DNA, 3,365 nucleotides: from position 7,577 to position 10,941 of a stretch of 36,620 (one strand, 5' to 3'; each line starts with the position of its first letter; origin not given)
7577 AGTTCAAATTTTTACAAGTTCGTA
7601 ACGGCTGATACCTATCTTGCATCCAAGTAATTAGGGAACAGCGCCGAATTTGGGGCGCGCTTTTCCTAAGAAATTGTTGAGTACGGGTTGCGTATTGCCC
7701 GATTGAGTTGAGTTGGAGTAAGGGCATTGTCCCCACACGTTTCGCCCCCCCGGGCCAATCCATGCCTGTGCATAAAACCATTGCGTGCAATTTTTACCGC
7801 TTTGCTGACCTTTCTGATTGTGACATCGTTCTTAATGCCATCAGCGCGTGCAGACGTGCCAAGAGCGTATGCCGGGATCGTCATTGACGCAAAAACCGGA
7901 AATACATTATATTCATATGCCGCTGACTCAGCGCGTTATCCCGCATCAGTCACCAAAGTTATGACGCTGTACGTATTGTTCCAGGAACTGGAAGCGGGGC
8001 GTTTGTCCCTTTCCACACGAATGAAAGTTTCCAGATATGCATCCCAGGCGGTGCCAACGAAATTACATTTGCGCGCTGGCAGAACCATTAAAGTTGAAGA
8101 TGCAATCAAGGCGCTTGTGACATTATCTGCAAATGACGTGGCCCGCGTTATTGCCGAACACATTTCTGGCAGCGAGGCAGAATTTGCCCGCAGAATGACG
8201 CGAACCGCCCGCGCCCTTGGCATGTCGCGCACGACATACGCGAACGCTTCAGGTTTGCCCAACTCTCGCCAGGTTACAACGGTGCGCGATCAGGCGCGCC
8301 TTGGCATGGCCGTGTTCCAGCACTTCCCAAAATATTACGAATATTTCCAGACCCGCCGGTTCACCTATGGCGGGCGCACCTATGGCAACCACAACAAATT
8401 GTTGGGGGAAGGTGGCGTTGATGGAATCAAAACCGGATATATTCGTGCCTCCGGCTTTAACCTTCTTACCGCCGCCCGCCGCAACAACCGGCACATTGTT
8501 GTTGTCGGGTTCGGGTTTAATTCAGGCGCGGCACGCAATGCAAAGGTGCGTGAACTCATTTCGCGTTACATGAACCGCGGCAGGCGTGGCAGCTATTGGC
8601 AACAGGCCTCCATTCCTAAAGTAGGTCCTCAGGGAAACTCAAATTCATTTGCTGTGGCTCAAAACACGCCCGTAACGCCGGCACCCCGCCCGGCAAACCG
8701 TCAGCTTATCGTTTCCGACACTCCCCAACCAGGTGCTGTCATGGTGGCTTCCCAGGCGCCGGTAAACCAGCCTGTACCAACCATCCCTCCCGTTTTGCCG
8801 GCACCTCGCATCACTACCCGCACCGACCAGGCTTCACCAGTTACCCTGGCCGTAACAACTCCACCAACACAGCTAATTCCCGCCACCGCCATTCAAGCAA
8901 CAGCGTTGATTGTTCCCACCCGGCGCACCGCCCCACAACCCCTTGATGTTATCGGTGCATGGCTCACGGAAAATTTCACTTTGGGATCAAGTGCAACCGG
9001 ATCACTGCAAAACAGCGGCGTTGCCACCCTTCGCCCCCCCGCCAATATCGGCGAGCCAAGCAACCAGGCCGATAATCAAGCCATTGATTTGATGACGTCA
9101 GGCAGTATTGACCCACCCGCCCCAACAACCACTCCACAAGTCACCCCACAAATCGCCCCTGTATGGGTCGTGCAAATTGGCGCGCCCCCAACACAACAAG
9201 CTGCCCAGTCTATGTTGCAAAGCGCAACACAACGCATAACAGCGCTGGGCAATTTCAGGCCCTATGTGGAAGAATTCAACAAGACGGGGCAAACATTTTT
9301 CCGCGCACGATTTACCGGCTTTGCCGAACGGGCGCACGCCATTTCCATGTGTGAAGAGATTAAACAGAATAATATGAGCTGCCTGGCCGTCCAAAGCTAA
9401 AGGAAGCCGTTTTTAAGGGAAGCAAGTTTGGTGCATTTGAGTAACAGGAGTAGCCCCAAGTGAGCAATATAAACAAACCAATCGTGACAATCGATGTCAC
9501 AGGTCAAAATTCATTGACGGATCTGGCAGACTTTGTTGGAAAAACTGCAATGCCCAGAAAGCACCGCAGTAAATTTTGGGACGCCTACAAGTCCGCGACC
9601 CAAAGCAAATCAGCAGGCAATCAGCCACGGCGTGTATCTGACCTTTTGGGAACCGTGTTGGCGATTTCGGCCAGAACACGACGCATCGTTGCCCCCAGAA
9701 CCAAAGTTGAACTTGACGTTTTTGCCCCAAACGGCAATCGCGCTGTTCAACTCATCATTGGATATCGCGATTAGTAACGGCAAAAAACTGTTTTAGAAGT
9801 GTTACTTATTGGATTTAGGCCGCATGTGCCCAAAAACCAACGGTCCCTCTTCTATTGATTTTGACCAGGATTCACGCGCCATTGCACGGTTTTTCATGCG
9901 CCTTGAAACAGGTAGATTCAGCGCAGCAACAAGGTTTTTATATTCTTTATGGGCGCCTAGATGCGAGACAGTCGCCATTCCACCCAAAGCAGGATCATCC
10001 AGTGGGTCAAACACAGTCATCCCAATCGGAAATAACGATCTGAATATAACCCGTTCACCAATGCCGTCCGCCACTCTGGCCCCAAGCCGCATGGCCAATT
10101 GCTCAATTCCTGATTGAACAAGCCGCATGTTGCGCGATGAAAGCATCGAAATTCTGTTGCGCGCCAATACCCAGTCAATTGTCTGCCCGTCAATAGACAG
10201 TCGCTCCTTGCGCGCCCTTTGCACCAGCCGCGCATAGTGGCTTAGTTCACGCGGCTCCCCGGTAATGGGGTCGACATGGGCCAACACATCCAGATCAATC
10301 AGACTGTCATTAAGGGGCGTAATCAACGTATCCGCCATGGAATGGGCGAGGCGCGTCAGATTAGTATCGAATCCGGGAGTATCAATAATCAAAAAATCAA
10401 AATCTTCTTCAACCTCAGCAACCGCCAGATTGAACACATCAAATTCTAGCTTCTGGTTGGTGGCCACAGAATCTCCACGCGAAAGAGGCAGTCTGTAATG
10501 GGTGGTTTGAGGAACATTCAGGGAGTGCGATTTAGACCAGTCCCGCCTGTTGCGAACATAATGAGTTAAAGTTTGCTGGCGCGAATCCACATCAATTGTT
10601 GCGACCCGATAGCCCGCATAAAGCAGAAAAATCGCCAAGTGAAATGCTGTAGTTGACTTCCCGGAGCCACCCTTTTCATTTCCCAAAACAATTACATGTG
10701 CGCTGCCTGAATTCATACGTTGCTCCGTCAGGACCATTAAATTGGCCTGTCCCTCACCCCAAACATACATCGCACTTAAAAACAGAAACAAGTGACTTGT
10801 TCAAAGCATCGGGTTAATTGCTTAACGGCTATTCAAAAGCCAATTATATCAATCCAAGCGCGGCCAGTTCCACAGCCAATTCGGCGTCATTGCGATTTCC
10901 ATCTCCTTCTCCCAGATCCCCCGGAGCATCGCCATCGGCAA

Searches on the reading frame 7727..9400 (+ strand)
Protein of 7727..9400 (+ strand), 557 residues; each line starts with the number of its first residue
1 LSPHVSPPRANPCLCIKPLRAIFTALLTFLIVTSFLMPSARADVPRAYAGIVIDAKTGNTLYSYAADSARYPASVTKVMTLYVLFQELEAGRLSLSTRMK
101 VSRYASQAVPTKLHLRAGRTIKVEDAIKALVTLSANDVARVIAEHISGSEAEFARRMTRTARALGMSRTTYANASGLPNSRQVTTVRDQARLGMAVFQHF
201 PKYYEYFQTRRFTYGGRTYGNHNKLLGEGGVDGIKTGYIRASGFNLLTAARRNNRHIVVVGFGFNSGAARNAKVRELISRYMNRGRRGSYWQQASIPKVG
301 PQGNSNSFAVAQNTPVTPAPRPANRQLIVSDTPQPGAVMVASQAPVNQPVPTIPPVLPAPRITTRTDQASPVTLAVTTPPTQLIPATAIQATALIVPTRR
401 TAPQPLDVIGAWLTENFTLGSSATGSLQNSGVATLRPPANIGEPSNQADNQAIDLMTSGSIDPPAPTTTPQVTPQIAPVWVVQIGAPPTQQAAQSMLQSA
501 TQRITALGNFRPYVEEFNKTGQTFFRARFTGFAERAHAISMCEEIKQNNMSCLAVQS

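Call 37: search_protein_families(library=pfam, proteins=[window:7727-9400:+])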
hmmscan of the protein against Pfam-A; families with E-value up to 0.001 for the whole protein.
window:7727-9400:+ (557 aa): 4 families
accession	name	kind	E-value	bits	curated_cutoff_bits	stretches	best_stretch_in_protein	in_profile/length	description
PF00768.25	Peptidase_S11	-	8.2e-46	156.8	27.6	1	46-263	11-236/239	D-alanyl-D-alanine carboxypeptidase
PF13354.11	Beta-lactamase2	-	6.5e-14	52.2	22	1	52-197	4-147/214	Beta-lactamase enzyme family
PF05036.18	SPOR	-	5.8e-07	30.2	21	1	480-556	5-76/76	SPOR domain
PF02113.21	Peptidase_S13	-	0.00039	19.7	22.8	1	44-101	14-71/444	D-Ala-D-Ala carboxypeptidase 3 (S13) family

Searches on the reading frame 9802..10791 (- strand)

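Call 37: search_protein_families(library=pfam, proteins=[window:9802-10791:-])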
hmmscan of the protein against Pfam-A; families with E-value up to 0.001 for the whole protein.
window:9802-10791:- (329 aa): 5 families
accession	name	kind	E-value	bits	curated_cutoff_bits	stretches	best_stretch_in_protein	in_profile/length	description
PF09140.17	MipZ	-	6.8e-94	314.5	20.7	1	32-294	1-261/262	ATPase MipZ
PF13614.12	AAA_31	-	5.2e-15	56.3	27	1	32-76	2-46/177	AAA domain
PF01656.29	CbiA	-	5.7e-10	39.7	25.4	1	34-144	1-54/125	CobQ/CobB/MinD/ParA nucleotide binding domain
PF10609.15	ParA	-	7e-07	29.4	27.1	1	32-97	4-70/246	NUBPL iron-transfer P-loop NTPase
PF03308.22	MeaB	-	0.00031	20.3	23.1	1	19-74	21-75/273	Methylmalonyl Co-A mutase-associated GTPase MeaB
